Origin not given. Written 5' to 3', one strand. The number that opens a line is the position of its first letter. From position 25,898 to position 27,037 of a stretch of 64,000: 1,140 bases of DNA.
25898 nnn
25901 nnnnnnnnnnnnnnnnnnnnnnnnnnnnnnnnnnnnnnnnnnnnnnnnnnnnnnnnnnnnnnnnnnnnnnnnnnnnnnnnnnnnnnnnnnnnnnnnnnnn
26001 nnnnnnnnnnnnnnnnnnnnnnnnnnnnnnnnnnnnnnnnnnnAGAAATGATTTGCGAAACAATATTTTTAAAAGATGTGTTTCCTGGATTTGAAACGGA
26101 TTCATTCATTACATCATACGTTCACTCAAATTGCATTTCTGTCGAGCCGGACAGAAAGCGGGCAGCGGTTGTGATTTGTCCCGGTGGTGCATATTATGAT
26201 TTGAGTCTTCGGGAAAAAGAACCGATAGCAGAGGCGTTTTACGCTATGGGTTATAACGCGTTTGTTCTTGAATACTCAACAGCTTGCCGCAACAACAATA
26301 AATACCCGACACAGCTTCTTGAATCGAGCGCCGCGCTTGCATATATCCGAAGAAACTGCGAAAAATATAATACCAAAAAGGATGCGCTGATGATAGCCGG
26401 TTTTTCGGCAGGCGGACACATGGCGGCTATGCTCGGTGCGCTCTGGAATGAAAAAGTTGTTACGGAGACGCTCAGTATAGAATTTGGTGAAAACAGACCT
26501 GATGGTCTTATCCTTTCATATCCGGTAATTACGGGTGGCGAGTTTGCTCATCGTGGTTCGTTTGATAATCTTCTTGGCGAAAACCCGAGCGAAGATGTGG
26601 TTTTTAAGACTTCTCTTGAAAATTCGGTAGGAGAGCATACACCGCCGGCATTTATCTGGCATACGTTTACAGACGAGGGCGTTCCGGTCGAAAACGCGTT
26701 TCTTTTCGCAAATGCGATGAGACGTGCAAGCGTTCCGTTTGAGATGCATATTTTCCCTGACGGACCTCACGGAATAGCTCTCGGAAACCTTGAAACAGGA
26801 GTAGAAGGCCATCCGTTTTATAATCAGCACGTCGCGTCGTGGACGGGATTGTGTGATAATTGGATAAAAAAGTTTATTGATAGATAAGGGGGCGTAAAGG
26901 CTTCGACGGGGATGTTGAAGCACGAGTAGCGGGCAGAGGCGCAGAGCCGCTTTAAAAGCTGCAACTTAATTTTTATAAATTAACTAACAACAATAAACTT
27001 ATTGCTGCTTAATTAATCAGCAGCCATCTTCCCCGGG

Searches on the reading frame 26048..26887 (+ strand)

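Call 65: search_protein_families(library=pfam, proteins=[window:26048-26887:+], max_evalue=0.00001)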
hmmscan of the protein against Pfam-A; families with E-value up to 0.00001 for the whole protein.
window:26048-26887:+ (279 aa): 3 families
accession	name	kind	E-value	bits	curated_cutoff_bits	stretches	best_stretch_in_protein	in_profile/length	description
PF20434.5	BD-FAE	-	1.9e-20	73.8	26.8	1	37-223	12-214/215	BD-FAE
PF07859.19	Abhydrolase_3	-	2.9e-10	40.7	25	1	47-162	7-111/210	alpha/beta hydrolase fold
PF00326.27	Peptidase_S9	-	8.1e-10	39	22.6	1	197-245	143-191/213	Prolyl oligopeptidase family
